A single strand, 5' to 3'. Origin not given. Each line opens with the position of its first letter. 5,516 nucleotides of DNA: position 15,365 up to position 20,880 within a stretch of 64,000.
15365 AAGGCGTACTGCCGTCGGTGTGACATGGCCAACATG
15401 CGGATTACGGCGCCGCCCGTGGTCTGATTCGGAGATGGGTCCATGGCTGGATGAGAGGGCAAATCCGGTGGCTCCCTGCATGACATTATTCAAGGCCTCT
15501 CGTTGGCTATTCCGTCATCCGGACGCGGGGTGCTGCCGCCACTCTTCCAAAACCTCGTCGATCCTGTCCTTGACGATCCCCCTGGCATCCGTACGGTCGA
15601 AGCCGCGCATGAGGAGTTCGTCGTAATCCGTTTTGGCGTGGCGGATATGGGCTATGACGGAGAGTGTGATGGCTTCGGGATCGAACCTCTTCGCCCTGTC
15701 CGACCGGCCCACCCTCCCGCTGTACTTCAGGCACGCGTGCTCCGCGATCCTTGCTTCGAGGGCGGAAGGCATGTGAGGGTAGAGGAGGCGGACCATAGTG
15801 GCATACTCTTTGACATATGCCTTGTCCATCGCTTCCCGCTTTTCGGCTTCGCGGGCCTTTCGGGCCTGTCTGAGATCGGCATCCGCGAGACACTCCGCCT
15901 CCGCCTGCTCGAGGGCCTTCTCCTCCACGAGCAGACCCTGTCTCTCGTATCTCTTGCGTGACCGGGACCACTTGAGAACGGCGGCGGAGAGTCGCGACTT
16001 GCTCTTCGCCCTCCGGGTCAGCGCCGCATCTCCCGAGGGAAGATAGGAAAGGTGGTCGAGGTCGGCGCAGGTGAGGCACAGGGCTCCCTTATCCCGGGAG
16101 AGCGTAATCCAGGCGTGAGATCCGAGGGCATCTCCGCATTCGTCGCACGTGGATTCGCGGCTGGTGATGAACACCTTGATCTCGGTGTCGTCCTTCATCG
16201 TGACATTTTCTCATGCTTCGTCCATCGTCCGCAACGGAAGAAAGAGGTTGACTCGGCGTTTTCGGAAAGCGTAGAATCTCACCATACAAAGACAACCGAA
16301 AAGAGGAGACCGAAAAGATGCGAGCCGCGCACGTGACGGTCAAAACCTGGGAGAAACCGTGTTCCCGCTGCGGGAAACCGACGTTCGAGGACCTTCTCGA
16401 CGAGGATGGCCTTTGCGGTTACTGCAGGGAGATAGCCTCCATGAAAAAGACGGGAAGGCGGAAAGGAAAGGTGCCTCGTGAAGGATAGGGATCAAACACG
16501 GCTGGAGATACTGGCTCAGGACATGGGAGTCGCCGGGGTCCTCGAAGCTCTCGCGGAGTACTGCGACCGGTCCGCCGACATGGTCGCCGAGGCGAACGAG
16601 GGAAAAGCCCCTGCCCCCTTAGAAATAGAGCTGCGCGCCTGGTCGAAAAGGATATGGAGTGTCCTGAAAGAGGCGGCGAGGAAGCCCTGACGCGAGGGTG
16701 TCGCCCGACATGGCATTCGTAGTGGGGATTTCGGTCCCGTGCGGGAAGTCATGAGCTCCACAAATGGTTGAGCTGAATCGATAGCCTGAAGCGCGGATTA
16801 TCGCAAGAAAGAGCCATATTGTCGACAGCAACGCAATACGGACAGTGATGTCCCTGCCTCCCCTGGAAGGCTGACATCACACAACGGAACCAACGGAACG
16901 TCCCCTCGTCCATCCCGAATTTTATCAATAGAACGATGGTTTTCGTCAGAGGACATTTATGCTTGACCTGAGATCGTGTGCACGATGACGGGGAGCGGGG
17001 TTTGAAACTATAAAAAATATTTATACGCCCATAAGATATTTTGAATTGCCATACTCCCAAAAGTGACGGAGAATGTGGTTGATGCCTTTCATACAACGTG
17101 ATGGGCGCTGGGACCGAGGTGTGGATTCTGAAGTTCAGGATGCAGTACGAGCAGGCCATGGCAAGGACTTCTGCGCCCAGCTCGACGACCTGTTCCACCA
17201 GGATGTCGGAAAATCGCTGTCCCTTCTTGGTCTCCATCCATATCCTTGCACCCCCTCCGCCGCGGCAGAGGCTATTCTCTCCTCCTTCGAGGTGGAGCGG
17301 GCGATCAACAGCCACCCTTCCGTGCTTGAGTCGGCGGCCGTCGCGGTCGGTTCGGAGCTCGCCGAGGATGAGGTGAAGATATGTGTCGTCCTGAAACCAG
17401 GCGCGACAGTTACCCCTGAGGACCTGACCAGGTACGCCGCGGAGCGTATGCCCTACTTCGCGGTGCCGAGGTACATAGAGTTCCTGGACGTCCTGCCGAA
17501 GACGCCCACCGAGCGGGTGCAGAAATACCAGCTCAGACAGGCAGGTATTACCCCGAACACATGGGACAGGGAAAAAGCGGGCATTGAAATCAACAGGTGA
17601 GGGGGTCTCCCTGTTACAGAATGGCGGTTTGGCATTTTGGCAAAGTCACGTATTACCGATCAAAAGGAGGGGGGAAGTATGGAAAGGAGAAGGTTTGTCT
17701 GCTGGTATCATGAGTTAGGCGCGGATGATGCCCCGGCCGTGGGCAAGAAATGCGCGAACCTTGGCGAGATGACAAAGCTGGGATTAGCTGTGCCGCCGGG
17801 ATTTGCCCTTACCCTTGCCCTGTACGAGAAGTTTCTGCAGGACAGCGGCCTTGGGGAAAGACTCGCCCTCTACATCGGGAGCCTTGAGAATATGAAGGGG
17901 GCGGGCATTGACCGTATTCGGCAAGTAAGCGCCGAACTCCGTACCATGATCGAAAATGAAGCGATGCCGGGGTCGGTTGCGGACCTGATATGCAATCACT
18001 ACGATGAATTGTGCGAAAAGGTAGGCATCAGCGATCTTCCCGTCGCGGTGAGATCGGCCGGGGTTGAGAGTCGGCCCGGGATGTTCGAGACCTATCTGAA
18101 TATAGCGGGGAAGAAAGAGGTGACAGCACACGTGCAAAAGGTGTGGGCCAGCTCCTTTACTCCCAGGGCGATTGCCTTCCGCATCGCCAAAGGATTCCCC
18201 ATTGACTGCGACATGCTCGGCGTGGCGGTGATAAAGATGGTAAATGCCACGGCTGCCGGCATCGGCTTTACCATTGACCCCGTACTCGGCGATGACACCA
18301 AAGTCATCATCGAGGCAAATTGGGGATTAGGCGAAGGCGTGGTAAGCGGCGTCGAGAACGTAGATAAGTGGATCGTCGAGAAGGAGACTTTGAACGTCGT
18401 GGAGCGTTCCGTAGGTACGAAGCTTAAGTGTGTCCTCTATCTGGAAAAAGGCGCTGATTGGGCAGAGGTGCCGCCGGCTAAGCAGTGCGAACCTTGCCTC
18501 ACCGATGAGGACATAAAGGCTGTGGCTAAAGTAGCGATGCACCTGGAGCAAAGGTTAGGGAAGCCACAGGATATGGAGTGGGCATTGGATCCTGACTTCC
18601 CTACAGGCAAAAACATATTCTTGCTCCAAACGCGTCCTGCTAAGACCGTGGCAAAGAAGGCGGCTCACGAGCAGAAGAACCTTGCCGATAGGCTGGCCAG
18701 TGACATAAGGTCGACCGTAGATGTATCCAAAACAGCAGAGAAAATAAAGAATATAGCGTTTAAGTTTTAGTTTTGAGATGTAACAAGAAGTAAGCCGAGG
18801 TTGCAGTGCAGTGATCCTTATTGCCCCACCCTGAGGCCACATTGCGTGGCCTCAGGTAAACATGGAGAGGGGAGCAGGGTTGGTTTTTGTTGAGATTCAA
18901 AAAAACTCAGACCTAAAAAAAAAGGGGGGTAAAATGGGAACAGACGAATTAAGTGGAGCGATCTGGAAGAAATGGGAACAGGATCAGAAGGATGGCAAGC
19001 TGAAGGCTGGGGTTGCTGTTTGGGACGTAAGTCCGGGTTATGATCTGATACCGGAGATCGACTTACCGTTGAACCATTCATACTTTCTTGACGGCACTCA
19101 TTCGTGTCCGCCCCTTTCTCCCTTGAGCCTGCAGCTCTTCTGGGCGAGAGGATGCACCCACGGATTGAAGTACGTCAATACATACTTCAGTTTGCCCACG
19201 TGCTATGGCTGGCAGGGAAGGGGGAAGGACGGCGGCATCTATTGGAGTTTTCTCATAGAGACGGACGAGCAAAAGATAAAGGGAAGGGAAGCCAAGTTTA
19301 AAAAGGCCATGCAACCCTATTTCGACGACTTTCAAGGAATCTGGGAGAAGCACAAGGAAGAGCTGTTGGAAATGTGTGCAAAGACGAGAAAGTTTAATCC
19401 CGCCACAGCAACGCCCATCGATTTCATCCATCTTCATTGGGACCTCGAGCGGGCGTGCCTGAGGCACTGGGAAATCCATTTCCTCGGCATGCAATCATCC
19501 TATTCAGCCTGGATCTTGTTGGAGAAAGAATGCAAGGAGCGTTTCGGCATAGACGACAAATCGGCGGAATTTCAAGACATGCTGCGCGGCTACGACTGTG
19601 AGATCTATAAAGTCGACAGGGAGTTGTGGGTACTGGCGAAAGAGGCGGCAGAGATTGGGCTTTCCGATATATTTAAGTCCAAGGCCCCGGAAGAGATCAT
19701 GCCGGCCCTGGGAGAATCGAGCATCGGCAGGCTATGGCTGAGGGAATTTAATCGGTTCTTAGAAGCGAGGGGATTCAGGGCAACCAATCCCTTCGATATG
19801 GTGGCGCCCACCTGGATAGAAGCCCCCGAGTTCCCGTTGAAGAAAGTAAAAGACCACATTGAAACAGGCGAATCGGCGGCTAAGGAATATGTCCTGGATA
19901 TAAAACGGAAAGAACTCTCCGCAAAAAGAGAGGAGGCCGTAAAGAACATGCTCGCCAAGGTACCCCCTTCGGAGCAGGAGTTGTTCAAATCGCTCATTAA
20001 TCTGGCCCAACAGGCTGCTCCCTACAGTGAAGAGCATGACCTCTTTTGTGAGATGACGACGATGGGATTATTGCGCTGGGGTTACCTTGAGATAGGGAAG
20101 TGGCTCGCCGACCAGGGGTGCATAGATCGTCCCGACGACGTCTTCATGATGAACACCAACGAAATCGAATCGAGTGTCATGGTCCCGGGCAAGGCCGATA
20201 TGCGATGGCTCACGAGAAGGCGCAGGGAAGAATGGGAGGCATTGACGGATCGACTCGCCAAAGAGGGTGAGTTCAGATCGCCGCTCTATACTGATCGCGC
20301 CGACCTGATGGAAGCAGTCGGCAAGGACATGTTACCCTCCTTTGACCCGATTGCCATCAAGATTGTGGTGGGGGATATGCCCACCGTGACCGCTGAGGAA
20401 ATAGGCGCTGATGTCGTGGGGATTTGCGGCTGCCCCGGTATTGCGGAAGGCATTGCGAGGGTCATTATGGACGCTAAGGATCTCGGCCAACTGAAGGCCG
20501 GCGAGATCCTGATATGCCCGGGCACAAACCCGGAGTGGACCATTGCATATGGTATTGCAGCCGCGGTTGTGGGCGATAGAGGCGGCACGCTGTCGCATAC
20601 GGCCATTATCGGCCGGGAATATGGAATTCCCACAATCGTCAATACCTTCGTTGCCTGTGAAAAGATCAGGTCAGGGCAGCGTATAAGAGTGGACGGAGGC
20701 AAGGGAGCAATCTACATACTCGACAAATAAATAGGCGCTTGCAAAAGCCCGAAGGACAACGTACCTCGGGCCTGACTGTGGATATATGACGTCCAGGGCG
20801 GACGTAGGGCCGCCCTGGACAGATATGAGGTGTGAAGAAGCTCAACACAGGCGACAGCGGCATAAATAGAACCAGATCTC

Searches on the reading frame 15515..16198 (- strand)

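Call 28: search_protein_families(library=pfam, proteins=[window:15515-16198:-], max_evalue=0.00001)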
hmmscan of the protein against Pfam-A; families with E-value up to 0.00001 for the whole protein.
window:15515-16198:- (227 aa): 1 family
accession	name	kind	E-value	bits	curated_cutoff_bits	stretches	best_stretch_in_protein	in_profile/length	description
PF10056.14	DUF2293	-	4.8e-25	87.9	25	1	137-221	3-85/85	Uncharacterized conserved protein (DUF2293)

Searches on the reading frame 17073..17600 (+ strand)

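Call 55: search_protein_families(library=pfam, proteins=[window:17073-17600:+], max_evalue=0.001)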
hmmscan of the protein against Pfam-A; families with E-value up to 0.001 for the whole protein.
window:17073-17600:+ (175 aa): 1 family
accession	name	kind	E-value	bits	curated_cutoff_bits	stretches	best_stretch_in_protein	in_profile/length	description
PF13193.12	AMP-binding_C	-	1.9e-14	54.7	24.5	1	73-146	1-74/76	AMP-binding enzyme C-terminal domain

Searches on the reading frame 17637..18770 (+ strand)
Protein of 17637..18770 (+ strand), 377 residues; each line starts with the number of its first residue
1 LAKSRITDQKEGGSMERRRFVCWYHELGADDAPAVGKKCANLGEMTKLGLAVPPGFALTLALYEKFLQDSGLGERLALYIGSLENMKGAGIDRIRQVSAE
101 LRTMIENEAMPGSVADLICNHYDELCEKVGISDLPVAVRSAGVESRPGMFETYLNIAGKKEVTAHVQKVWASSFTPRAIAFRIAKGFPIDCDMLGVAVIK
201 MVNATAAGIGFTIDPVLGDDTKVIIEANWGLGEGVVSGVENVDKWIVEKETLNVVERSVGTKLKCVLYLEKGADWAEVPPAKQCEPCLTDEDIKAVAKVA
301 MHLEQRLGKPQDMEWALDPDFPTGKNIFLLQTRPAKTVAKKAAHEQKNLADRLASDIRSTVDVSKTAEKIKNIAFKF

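Call 7: search_protein_families(library=pfam, proteins=[window:17637-18770:+], max_evalue=0.00001)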
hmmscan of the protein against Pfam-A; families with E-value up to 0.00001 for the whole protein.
window:17637-18770:+ (377 aa): 1 family
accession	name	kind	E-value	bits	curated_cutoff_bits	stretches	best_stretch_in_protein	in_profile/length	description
PF01326.24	PPDK_N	-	6.2e-82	275.9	27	1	34-347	3-321/328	Pyruvate phosphate dikinase, AMP/ATP-binding domain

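Call 30: search_protein_families(library=ncbifam, proteins=[window:17637-18770:+], max_evalue=0.00001)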
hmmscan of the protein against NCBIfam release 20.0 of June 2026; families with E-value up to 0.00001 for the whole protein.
window:17637-18770:+ (377 aa): 15 families
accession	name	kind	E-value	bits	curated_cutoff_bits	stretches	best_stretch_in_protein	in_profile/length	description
NF005057.0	PRK06464.1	equivalog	6.1e-77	259.4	598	1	17-348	3-348/798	phosphoenolpyruvate synthase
TIGR01418.1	PEP_synth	equivalog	1.1e-73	248.8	739.75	1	21-346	2-339/784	pyruvate, water dikinase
NF004878.0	PRK06241.1-3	subfamily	3.3e-60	204.1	945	1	19-337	3-313/891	phosphoenolpyruvate synthase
NF004877.0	PRK06241.1-2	subfamily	5e-59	200.4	866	1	19-338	3-315/869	phosphoenolpyruvate synthase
NF041857.1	RIF_Ptrans_rph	equivalog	1.1e-57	196.1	999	1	20-340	2-315/864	rifamycin-inactivating phosphotransferase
NF052632.1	undecylprod_RedH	equivalog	6.8e-54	183.1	1350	1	31-358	13-316/880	undecylprodigiosin ligase RedH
NF004881.0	PRK06241.2-2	equivalog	8.7e-52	176.5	883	1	33-344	17-319/898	phosphoenolpyruvate synthase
NF004879.0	PRK06241.1-4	equivalog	5.2e-51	173.7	976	1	20-339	4-316/868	phosphoenolpyruvate synthase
NF052631.1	prodigiosin_PigC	equivalog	1.6e-50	171.9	1300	1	31-344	12-306/883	prodigiosin ligase PigC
NF000283.1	RPH_KJ151292.1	equivalog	1.8e-38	132.3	1700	1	21-338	6-316/865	rifamycin-inactivating phosphotransferase Rph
NF004883.0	PRK06241.2-4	equivalog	1e-32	113.3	1063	1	34-340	31-332/928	phosphoenolpyruvate synthase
NF004880.0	PRK06241.2-1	equivalog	1.7e-27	95.8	972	1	31-254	14-230/837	phosphoenolpyruvate synthase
TIGR01828.1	pyru_phos_dikin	equivalog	4.5e-14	51.4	843.45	1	19-71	2-54/865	pyruvate, phosphate dikinase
NF004531.0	PRK05878.1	equivalog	1.5e-13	50.2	456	0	162-244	165-251/534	pyruvate, phosphate dikinase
NF004882.0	PRK06241.2-3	equivalog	6.4e-10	37.8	850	1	34-342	11-283/827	phosphoenolpyruvate synthase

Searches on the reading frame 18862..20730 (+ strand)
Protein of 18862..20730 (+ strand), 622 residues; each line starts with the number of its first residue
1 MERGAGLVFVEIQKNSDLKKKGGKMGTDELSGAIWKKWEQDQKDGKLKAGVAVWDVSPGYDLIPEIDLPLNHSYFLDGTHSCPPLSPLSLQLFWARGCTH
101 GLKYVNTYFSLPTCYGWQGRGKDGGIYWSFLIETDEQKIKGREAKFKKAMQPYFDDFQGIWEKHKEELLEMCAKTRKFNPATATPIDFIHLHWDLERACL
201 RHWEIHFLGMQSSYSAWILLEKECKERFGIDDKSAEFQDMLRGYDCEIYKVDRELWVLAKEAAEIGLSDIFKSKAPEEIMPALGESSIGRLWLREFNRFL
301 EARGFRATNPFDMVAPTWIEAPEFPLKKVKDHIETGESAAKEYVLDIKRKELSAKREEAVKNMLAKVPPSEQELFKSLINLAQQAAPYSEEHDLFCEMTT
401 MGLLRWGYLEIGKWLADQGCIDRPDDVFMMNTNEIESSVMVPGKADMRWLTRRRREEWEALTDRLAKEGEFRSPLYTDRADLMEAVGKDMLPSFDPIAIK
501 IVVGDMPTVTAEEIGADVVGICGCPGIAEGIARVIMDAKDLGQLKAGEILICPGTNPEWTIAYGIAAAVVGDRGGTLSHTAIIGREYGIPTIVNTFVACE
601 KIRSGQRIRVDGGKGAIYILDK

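Call 7: search_protein_families(library=pfam, proteins=[window:18862-20730:+], max_evalue=0.00001)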
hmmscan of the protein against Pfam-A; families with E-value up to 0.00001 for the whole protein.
window:18862-20730:+ (622 aa): 1 family
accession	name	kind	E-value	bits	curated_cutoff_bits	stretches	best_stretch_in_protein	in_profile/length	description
PF00391.29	PEP-utilizers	-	4.8e-19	68.2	23.1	1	545-615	2-72/72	PEP-utilising enzyme, mobile domain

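Call 30: search_protein_families(library=ncbifam, proteins=[window:18862-20730:+], max_evalue=0.00001)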
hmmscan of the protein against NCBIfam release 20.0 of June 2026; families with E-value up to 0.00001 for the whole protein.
window:18862-20730:+ (622 aa): 22 families
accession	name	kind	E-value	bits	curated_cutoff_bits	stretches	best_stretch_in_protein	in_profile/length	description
NF006153.0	PRK08296.1-5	subfamily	2.1e-69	234.5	578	1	73-621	42-607/608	hypothetical protein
NF006150.0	PRK08296.1-2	subfamily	5.2e-52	176.9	650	2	516-621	501-606/633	hypothetical protein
NF006151.0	PRK08296.1-3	equivalog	1.7e-47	162.2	693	2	515-621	498-604/604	hypothetical protein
NF006149.0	PRK08296.1-1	equivalog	5.5e-41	140.6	730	1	150-621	115-568/568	hypothetical protein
NF004878.0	PRK06241.1-3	subfamily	6.5e-38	130.4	945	2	518-621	788-890/891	phosphoenolpyruvate synthase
NF004881.0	PRK06241.2-2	equivalog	4.7e-37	127.7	883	1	187-621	486-891/898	phosphoenolpyruvate synthase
NF006152.0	PRK08296.1-4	equivalog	1.2e-35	123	723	2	516-619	504-607/609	hypothetical protein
NF052632.1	undecylprod_RedH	equivalog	4.2e-35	120.9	1350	2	509-621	766-879/880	undecylprodigiosin ligase RedH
NF052631.1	prodigiosin_PigC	equivalog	4.7e-32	110.8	1300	2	516-619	777-881/883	prodigiosin ligase PigC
NF004877.0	PRK06241.1-2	subfamily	1.7e-30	106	866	2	518-620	767-868/869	phosphoenolpyruvate synthase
NF041857.1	RIF_Ptrans_rph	equivalog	1.4e-27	96.5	999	1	518-620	763-864/864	rifamycin-inactivating phosphotransferase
NF004879.0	PRK06241.1-4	equivalog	6.7e-24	84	976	1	513-620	761-868/868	phosphoenolpyruvate synthase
NF004882.0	PRK06241.2-3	equivalog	1.9e-23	82.6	850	2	512-619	712-818/827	phosphoenolpyruvate synthase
NF005057.0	PRK06464.1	equivalog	5.4e-23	81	598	1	518-618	358-461/798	phosphoenolpyruvate synthase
TIGR01418.1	PEP_synth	equivalog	2e-22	79.4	739.75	1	518-616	354-455/784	pyruvate, water dikinase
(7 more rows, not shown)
